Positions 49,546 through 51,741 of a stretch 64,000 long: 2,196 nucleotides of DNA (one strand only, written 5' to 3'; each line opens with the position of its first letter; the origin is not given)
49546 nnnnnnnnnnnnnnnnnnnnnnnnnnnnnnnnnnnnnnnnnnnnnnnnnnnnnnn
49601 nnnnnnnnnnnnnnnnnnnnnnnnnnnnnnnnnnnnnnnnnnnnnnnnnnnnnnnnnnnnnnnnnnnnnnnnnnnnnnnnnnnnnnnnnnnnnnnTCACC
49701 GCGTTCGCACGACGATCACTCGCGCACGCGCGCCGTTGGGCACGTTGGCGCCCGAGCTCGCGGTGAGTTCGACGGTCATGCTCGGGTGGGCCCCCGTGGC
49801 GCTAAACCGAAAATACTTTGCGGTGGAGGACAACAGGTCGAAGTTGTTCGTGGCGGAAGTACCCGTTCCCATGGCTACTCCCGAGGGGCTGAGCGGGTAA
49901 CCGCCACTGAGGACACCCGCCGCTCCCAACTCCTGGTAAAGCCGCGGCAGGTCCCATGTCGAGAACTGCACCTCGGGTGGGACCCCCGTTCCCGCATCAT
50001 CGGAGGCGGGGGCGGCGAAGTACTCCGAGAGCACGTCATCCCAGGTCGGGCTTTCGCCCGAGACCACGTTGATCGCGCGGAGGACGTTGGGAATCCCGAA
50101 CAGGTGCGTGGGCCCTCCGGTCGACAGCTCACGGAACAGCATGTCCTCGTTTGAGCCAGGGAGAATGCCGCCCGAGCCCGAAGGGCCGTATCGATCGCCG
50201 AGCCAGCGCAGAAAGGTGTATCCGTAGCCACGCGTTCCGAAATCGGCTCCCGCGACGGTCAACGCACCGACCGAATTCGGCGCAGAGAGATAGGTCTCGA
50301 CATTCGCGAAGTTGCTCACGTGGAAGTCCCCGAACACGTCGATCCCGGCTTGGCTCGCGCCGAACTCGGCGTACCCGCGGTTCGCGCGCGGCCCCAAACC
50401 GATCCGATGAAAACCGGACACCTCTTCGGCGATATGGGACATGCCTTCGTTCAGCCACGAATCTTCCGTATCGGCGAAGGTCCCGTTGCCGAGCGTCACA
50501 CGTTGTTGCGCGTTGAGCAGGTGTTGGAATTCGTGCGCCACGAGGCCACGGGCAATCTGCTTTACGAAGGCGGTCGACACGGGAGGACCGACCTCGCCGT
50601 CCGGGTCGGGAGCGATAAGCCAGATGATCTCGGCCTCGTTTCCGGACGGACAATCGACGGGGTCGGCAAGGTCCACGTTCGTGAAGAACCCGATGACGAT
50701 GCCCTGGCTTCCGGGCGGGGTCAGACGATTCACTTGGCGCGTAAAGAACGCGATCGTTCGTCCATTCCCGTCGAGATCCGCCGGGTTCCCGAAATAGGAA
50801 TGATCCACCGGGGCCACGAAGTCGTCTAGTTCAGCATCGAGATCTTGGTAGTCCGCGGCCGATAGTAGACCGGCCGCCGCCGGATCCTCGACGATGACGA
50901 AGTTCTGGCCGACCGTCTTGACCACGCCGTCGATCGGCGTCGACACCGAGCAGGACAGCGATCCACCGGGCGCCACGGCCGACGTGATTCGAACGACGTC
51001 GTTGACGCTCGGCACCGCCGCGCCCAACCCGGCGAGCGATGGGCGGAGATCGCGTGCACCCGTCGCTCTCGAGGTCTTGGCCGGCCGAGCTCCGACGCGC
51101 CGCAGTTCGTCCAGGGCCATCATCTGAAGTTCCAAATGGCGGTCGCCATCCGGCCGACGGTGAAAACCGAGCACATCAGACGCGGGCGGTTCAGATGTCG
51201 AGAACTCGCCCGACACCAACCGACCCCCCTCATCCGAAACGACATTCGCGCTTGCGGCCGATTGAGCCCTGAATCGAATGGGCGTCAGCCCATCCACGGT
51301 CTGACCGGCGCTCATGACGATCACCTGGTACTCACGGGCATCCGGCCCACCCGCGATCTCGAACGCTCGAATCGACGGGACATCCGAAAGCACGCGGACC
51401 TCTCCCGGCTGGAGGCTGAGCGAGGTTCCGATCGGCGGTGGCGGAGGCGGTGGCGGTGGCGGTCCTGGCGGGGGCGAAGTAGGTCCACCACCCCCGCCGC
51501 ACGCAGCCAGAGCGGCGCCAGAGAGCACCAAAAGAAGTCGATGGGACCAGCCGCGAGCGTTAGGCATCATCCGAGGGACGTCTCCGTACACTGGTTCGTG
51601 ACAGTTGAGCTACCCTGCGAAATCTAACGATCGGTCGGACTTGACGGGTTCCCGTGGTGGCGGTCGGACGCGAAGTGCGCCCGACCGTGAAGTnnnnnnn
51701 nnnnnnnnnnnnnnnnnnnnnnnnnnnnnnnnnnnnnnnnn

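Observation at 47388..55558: Tandem array of four diverged paralogous lipoproteins carrying a gluzincin-like HExxH….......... motif pair, with an embedded small secreted protein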

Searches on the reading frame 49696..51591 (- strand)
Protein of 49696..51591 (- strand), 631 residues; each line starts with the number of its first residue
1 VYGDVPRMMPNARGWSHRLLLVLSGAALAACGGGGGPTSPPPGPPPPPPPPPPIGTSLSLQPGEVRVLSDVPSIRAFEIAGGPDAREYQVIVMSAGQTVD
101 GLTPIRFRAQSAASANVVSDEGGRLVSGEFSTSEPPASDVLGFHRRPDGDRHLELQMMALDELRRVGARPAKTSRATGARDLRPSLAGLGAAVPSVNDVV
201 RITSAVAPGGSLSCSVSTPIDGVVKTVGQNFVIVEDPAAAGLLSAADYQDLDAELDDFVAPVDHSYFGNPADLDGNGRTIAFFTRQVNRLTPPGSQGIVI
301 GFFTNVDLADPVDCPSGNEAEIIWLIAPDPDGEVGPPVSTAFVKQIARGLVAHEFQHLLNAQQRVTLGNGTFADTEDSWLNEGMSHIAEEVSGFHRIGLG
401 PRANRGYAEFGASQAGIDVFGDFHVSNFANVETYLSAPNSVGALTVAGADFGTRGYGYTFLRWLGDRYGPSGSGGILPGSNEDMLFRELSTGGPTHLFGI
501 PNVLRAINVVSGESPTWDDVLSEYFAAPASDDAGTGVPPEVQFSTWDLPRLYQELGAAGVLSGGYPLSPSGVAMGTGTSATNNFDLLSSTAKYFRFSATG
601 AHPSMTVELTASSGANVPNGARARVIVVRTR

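Call 3: search_protein_families(library=pfam, proteins=[window:49696-51591:-], max_evalue=1)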
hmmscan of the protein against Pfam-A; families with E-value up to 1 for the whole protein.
window:49696-51591:- (631 aa): 0 families

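Call 4: search_protein_families(library=ncbifam, proteins=[window:49696-51591:-], max_evalue=1)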
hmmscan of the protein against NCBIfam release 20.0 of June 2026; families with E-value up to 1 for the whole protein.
window:49696-51591:- (631 aa): 1 family
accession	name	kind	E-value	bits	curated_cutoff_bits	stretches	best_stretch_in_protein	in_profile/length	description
NF058595.1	invert_tail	domain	0.028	14.7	37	1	19-45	57-87/113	lipo-invert putative C-terminal anchoring domain-containing protein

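Call 7: find_homologous_proteins(query=window:49696-51591:-, max_evalue=0.001)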
Query window:49696-51591:- (631 aa): 72 proteins with E <= 0.001 among 8000 candidates.
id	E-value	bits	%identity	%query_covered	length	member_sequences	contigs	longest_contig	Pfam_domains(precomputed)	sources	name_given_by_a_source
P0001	0.0e+0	1261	100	90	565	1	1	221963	-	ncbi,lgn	-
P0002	0.0e+0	1049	75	99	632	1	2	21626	-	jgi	-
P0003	3.4e-232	791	62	89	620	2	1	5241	-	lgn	-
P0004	2.7e-226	771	61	92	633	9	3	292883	-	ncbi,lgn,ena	-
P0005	7.2e-220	750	59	97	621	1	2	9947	-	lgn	-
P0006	2.1e-217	742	59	91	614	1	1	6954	-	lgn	-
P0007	1.4e-213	729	57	97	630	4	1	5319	-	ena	-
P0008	1.3e-207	709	57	91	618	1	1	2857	-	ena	-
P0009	7.0e-205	700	55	90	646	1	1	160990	-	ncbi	-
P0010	3.5e-201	688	58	90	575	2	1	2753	-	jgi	jgi:hypothetical protein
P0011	4.8e-201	688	77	64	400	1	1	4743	-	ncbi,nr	ncbi:MAG: hypothetical protein MJB57_12455, partial [Gemmatimonadetes bacterium]|nr:hypothetical pro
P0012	1.5e-192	660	56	90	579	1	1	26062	-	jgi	jgi:hypothetical protein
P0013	3.2e-188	645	52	98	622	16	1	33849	-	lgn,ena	-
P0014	2.4e-183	629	54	91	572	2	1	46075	-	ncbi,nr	ncbi:MAG: hypothetical protein R3195_03340 [Gemmatimonadota bacterium]|nr:hypothetical protein [Gemm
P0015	1.9e-174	600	53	90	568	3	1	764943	-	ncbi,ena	-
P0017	3.8e-164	566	52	88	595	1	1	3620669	-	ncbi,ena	-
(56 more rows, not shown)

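Call 10: find_encoding_contigs(protein=P0001, flank=10000, max_places=3)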
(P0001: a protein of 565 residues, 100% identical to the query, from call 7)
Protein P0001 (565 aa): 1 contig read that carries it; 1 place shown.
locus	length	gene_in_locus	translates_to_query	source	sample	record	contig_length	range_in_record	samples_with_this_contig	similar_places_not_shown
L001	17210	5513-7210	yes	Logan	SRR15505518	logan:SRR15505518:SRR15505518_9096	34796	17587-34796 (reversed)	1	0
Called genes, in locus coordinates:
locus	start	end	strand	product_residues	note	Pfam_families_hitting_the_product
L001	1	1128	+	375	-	?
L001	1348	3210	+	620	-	-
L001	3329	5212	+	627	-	-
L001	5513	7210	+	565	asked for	-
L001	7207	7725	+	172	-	-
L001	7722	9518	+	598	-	-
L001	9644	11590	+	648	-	PF02824:TGS, PF07973:tRNA_SAD, PF00587:tRNA-synt_2b, PF03129:HGTP_anticodon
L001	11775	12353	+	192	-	PF05198:IF3_N, PF00707:IF3_C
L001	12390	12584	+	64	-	PF01632:Ribosomal_L35p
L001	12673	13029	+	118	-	PF00453:Ribosomal_L20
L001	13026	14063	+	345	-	PF02912:Phe_tRNA-synt_N, PF01409:tRNA-synt_2d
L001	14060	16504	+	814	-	PF01588:tRNA_bind, PF03483:B3_4, PF03484:B5, PF17759:tRNA_synthFbeta, PF03147:FDX-ACB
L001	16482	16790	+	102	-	-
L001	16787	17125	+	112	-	PF05164:ZapA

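Call 17: find_encoding_contigs(protein=P0009, flank=10000, max_places=2)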
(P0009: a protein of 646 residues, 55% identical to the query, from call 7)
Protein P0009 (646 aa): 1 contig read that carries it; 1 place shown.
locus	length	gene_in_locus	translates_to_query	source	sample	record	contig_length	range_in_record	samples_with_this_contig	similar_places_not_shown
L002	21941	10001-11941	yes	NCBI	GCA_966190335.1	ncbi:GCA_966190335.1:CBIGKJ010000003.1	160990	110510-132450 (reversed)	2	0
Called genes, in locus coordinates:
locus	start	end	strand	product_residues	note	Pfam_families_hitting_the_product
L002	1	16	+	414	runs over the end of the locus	PF13439:Glyco_transf_4, PF13579:Glyco_trans_4_4, PF13477:Glyco_trans_4_2, PF20706:GT4-conflict, PF00534:Glycos_transf_1, PF13692:Glyco_trans_1_4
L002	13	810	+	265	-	PF02673:BacA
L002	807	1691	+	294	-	-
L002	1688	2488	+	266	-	PF03099:BPL_LplA_LipB, PF02237:BPL_C (weak)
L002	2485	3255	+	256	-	PF03309:Pan_kinase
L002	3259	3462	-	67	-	-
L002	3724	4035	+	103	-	PF00166:Cpn10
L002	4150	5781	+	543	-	PF00118:Cpn60_TCP1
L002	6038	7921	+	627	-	-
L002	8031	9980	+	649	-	-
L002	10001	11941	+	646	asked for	-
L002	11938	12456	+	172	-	-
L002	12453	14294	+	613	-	-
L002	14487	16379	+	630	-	PF02824:TGS, PF07973:tRNA_SAD, PF00587:tRNA-synt_2b, PF03129:HGTP_anticodon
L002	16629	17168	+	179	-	PF05198:IF3_N, PF00707:IF3_C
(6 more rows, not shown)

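Call 18: find_encoding_contigs(protein=P0014, flank=10000, max_places=2)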
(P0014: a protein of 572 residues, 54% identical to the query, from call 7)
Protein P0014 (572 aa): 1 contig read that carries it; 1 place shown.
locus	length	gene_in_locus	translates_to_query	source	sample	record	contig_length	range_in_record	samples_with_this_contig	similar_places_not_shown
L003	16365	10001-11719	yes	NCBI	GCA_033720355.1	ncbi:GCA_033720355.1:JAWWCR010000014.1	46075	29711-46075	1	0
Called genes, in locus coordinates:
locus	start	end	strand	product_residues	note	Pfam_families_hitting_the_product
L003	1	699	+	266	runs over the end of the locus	PF02673:BacA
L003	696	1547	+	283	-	PF02749:QRPTase_N, PF01729:QRPTase_C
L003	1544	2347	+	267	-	PF03099:BPL_LplA_LipB, PF02237:BPL_C (weak)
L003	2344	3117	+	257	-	PF03309:Pan_kinase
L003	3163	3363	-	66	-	-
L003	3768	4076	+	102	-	PF00166:Cpn10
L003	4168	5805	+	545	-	PF00118:Cpn60_TCP1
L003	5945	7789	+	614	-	-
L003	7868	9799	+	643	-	-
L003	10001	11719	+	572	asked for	-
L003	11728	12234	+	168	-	-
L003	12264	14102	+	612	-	-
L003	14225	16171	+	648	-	PF02824:TGS, PF07973:tRNA_SAD, PF00587:tRNA-synt_2b, PF03129:HGTP_anticodon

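Call 19: find_encoding_contigs(protein=P0017, flank=10000, max_places=2)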
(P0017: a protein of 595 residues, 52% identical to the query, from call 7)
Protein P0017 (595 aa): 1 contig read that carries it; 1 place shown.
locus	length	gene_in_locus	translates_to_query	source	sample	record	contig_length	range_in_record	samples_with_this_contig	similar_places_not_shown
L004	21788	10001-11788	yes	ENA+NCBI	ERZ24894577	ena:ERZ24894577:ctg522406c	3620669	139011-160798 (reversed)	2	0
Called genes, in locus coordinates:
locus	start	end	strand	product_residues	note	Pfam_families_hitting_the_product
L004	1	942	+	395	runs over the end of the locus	PF13439:Glyco_transf_4, PF13579:Glyco_trans_4_4, PF13477:Glyco_trans_4_2, PF20706:GT4-conflict, PF00534:Glycos_transf_1, PF13692:Glyco_trans_1_4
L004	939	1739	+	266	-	PF02673:BacA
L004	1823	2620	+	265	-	PF03099:BPL_LplA_LipB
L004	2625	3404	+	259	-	PF03309:Pan_kinase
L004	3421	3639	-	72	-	-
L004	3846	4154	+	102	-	PF00166:Cpn10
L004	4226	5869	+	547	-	PF00118:Cpn60_TCP1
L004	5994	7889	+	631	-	-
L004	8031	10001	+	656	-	-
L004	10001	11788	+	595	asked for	-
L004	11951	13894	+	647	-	PF02824:TGS, PF07973:tRNA_SAD, PF00587:tRNA-synt_2b, PF03129:HGTP_anticodon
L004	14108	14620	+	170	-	PF05198:IF3_N, PF00707:IF3_C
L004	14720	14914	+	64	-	PF01632:Ribosomal_L35p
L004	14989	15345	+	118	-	PF00453:Ribosomal_L20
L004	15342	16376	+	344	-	PF02912:Phe_tRNA-synt_N, PF01409:tRNA-synt_2d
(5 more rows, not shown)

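Call 25: search_protein_families(library=pfam, alignment_id=A2, max_evalue=1)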
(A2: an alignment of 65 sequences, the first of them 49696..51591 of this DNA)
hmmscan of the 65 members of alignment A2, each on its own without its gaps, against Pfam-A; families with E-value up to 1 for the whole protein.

A. member 1, window:49696-51591:- (631 aa): 0 families

B. families by the number of members that match (of 65 scanned): 42 families (the first 25 are shown)
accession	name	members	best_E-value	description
PF02369.22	Big_1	16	2.4e-14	Bacterial Ig-like domain (group 1)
PF01833.30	TIG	10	7.6e-08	IPT/TIG domain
PF02368.24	Big_2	9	2.1e-12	Bacterial Ig-like domain (group 2)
PF05299.18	Peptidase_M61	8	0.013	M61 glycyl aminopeptidase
PF22359.2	Big-like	7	0.00023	Bacterial Ig-like domain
PF09134.16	Invasin_D3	6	1.4e-06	Invasin, domain 3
PF13485.12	Peptidase_MA_2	6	0.025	Peptidase MA superfamily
PF17789.7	MG4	4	0.00036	Macroglobulin domain MG4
PF13620.12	CarboxypepD_reg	4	0.059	Carboxypeptidase regulatory-like domain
PF01752.23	Peptidase_M9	4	0.092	Collagenase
PF25354.1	Ig_NUP210_16th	3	0.032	NUP210-like, Ig-like domain 16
PF01433.26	Peptidase_M1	2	0.0095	Peptidase family M1 domain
PF15919.11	HicB_lk_antitox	2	0.02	HicB_like antitoxin of bacterial toxin-antitoxin system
PF21461.3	HL_N-beta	2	0.047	Hyaluronate lyase, N-terminal beta-sheet domain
PF16101.10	PRIMA1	2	0.059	Proline-rich membrane anchor 1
PF10460.15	Peptidase_M30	1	0.0052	Peptidase M30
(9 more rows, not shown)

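Call 27: predict_structure(alignment_id=A2)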
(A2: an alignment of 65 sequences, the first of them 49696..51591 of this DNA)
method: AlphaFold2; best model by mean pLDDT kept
length: 631 residues; sequences in the alignment: 65
mean_pLDDT: 88.2   pTM: 0.87
mean pLDDT of the five models: 88.2, 87.7, 87.4, 86.9, 86.1
residues with pLDDT >= 90: 484; 70-90: 54; 50-70: 33; < 50: 60
segments of 3 or more residues with pLDDT < 50: 1-19, 25-36, 117-133, 181-188
pLDDT, mean of each block of 10 residues (from residue 1): 38 47 48 51 86 95 97 98 98 95 97 60 38 49 56 87 97 67 49 93 91 94 98 97 98 98 98 95 95 86 96 96 97 94 96 98 97 95 98 97 96 95 96 96 82 96 98 92 98 97 98 98 98 92 97 95 91 96 97 98 98 96 98 93
secondary structure, 60 per line:
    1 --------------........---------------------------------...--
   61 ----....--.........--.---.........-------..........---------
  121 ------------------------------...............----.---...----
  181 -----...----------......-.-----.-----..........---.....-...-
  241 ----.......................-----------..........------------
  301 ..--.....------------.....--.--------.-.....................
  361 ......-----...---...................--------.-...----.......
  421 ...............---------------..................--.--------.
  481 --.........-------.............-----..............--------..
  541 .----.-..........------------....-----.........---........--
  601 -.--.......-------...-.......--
elements in order: H15-22 E56-58 E65-68 H71-75 E76-79 E86-94 E102-111 H151-165 E199-204 E218-227 E231-235 H245-267 E279-284 H285-288 H305-308 E322-326 H340-366 H378-396 H414-435 H451-468 H483-491 H499-511 H517-530 H548-557 E570-573 E579-587 E591-598 E605-611 E623-629

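Call 30: fold_search(model_id=the predicted structure, library=pdb)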
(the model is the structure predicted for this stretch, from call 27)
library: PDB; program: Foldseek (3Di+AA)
matches with E <= 10: 71; with E <= 0.001: 2
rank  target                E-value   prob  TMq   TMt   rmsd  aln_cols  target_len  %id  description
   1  7bb9                  2.2e-14  1.00  0.40  0.61   8.9       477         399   14  Crystal structure of Lugdulysin E242Q Y315F mutant (released 2022-07-13)
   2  7bb8_A                3.8e-14  1.00  0.40  0.66   6.9       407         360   14  Crystal structure of Lugdulysin, a Staphylococcus lugdunensis M30 zinc metallopeptidase (released 2022-07-13)
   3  4ar8_B                2.1e-03  0.98  0.23  0.34   8.5       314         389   14  Crystal structure of the peptidase domain of collagenase T from Clostridium tetani complexed with the peptidic inhibit (released 2013-06-05)
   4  7zoc                  4.8e-03  0.97  0.25  0.38   6.8       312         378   10  Crystal structure of the peptidase domain of collagenase H from Clostridium histolyticum in complex with N-aryl-2-alkylm (released 2023-05-10)
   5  4arf_A                6.1e-03  0.97  0.25  0.38   7.1       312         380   10  CRYSTAL STRUCTURE OF THE PEPTIDASE DOMAIN OF COLLAGENASE H FROM CLOSTRIDIUM HISTOLYTICUM IN COMPLEX WITH THE PEPTIDIC  (released 2013-06-05)
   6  5zi5_A                1.1e-02  0.92  0.23  0.18   9.6       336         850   10  Crystal structure of Legionella pneumophila aminopeptidase A (released 2018-09-19)
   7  6tt3_B                1.0e-01  0.18  0.18  0.18  10.5       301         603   13  Crystal structure of 'Res_S2 mutant human Angiotensin-1 converting enzyme N-domain in complex with SG6. (released 2020-04-01)
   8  9qaq_A                1.3e-01  0.18  0.19  0.20  10.4       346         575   10  Human angiotensin-1 converting enzyme C-domain in complex with perindoprilat (released 2025-09-03)
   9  1o86                  1.8e-01  0.21  0.16  0.17   9.0       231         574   12  Crystal Structure of Human Angiotensin Converting Enzyme in complex with lisinopril. (released 2003-02-07)
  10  9gbn_A                1.8e-01  0.15  0.21  0.22  10.5       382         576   13  Human Angiotensin-1 converting enzyme C-domain in complex with a diprolyl inhibitor- SG15 (released 2025-01-22)
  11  3bkl_A                1.8e-01  0.15  0.21  0.22  11.4       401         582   12  Testis ACE co-crystal structure with ketone ACE inhibitor kAW (released 2008-06-10)
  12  4ka8                  1.9e-01  0.21  0.22  0.21   8.7       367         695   11  Structure of Organellar OligoPeptidase (released 2013-09-18)
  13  9ss7_A                1.9e-01  0.14  0.14  0.15  10.4       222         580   14  Human angiotensin 1-converting enzyme C-domain in complex with rentiapril (released 2026-02-18)
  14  6f9r_B                2.4e-01  0.10  0.16  0.17  10.9       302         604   12  Crystal structure of human Angiotensin-1 converting enzyme N-domain in complex with Sampatrilat-Asp. (released 2018-03-07)
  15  7q25_B                2.7e-01  0.09  0.16  0.17  10.7       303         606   12  Crystal structure of Angiotensin-1 converting enzyme N-domain in complex with dual ACE/NEP inhibitor AD012 (released 2022-02-16)
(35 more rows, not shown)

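Call 33: find_related_loci(query=A2, collection=genome_contigs, flank=10000)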
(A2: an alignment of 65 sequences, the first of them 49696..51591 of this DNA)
Query A2 (631 aa) in genome_contigs; peptide patterns used: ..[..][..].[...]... (x = any residue, [..] = any of these).
599 stretches matched a pattern (row limit reached: there are more); 549 encode a relative of the query (tblastn E <= 1e-3); the best 80 are kept; 80 distinct loci.
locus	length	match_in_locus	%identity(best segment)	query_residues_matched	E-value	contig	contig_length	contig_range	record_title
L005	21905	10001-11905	59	8-631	0e+0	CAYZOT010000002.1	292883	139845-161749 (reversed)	MAG TPA_asm: uncultured Gemmatimonadota bacterium isolate SRP092902_co1_612 genome assembly, contig: NODE_5_length_29288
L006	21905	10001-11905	59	8-631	0e+0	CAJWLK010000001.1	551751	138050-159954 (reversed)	MAG TPA_asm: uncultured Gemmatimonadetes bacterium isolate ERR599156_bin.217_MetaBAT_v2.12.1_MAG genome assembly, contig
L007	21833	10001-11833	59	19-630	0e+0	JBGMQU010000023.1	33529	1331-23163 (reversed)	MAG: Gemmatimonadota bacterium isolate N04_metabat2_bin.85 NODE_217_length_33529_cov_7.054400, whole genome shotgun sequ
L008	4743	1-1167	77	231-620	0e+0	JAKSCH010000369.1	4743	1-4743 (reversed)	MAG: Gemmatimonadetes bacterium isolate MAG.277 k141_3229805, whole genome shotgun sequence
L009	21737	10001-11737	52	54-631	7e-173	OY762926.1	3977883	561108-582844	MAG: Gemmatimonadota bacterium isolate 6e3ee631-f785-49ea-85f7-2f24cfa146af genome assembly, chromosome: 1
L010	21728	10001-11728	52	54-631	6e-172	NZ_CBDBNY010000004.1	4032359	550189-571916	MAG: Candidatus Palauibacter sp. isolate 9c20def5-05d6-4f68-ae38-90b01f08d4a3 contig_3, whole genome shotgun sequence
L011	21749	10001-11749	52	54-631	2e-169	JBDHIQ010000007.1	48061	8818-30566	MAG: Gemmatimonadota bacterium isolate BHB10-2_Bin_317 BHB10-2_Bin_317_scaffold_6888, whole genome shotgun sequence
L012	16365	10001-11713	54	58-630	0e+0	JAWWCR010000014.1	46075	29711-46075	MAG: Gemmatimonadota bacterium isolate HN17.bin.15 k141_1196486_length_46075_cov_9.1335, whole genome shotgun sequence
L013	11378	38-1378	58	190-631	4e-163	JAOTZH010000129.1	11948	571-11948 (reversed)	MAG: Gemmatimonadota bacterium isolate 21_Jan_SF_Bin74 21_Jan_SF_Bin74_scaffold_4141_c1, whole genome shotgun sequence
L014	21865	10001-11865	52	8-631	1e-153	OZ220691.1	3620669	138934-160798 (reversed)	MAG: Gemmatimonadota bacterium isolate 1766b9ea-3269-4cc1-97f5-695b05480569 genome assembly, chromosome: 1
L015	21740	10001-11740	46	57-631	7e-149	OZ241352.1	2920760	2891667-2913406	MAG: Gemmatimonadota bacterium isolate dc58fd7c-aa0d-4ee8-a4fe-3e4ec7ac50bb genome assembly, chromosome: 1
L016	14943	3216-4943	41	57-631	1e-141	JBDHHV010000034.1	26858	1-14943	MAG: Gemmatimonadota bacterium isolate M8-62_Bin_309 M8-62_Bin_309_scaffold_5482, whole genome shotgun sequence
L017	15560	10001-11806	42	29-631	4e-138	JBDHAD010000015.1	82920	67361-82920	MAG: Gemmatimonadota bacterium isolate M3-44_Bin_137 M3-44_Bin_137_scaffold_1714, whole genome shotgun sequence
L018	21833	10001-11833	43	20-631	7e-137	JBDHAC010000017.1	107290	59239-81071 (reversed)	MAG: Gemmatimonadota bacterium isolate M3-44_Bin_136 M3-44_Bin_136_scaffold_1006, whole genome shotgun sequence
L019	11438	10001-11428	51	54-533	8e-137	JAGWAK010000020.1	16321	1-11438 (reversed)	MAG: Acidimicrobiia bacterium isolate 277c_5 scaffold_3738, whole genome shotgun sequence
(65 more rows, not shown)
